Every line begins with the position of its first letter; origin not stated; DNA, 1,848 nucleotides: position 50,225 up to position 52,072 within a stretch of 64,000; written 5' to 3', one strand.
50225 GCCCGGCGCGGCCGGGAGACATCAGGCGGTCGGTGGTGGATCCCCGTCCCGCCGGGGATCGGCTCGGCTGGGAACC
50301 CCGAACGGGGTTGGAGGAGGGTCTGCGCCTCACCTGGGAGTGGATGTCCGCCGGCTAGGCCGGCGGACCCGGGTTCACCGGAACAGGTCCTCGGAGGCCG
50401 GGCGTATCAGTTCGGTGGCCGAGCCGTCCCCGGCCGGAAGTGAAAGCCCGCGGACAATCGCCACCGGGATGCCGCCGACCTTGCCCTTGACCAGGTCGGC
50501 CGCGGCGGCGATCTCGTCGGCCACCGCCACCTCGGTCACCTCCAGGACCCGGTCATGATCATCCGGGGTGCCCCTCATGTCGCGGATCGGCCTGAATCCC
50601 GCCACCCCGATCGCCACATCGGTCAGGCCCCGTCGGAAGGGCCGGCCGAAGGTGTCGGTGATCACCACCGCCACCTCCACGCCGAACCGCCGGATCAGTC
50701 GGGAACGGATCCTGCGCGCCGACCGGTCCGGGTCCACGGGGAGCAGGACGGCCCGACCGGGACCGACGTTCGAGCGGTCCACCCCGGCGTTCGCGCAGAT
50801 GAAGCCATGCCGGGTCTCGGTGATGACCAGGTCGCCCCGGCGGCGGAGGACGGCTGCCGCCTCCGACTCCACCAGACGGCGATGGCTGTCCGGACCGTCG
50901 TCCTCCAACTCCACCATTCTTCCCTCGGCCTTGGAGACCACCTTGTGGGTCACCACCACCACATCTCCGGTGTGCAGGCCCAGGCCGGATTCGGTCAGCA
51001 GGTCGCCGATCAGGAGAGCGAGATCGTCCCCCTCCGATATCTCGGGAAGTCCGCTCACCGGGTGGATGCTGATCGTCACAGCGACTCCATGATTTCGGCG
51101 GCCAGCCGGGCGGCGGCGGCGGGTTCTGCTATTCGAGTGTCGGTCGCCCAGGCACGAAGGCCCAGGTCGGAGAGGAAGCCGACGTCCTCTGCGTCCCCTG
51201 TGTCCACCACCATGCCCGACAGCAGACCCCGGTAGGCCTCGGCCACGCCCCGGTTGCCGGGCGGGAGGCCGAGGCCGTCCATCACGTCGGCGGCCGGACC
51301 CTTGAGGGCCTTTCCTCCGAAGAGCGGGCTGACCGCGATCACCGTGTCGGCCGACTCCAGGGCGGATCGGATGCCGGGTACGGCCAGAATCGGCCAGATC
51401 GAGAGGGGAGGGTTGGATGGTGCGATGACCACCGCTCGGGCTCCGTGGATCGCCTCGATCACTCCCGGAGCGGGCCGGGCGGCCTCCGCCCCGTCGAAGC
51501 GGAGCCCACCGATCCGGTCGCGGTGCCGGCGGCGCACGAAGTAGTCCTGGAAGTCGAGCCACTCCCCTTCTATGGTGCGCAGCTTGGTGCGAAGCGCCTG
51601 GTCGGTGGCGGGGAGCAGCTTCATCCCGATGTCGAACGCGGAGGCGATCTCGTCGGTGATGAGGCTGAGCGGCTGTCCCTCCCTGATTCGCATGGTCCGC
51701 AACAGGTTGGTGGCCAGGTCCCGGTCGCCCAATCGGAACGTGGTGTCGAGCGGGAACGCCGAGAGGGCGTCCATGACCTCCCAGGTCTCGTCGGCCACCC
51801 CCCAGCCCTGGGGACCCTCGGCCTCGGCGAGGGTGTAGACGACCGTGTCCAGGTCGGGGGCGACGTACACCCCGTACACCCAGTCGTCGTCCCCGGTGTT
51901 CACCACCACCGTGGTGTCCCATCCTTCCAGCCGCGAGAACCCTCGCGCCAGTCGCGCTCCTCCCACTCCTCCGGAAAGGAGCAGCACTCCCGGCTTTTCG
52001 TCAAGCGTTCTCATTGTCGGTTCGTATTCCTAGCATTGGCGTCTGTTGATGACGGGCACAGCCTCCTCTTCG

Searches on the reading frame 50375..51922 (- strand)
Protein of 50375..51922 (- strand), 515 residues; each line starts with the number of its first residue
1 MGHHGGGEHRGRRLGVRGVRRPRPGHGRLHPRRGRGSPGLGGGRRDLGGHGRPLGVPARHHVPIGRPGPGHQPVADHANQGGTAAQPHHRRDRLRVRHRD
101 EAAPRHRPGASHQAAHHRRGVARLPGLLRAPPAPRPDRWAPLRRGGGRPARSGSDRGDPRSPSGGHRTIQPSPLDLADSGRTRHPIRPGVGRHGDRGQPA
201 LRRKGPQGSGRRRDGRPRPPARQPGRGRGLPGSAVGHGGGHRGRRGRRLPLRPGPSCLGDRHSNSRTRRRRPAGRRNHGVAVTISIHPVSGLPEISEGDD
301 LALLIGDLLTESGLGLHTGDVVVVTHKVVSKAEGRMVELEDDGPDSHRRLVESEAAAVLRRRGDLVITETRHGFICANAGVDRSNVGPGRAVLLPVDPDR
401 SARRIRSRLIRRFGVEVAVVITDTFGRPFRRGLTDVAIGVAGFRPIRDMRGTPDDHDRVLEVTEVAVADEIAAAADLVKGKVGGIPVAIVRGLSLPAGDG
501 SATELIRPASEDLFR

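Call 49: search_protein_families(library=ncbifam, proteins=[window:50375-51922:-], max_evalue=0.0001)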
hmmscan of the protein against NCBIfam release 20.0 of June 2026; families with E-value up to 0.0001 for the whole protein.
window:50375-51922:- (515 aa): 4 families
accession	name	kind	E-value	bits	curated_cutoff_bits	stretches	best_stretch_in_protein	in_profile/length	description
NF009810.0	PRK13294.1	equivalog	6.9e-86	288.9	304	1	277-515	6-243/449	coenzyme F420-0:L-glutamate ligase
TIGR01916.1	F420_cofE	equivalog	1.6e-76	257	180.65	1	285-515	2-244/244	coenzyme F420-0:L-glutamate ligase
NF009809.0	PRK13293.1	equivalog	2.6e-63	213.8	274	1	284-515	3-244/253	coenzyme F420-0:L-glutamate ligase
TIGR04132.1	intra_fol_E_lig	hypoth_equivalog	1.7e-21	76.8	350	1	309-490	21-200/241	putative folate metabolism gamma-glutamate ligase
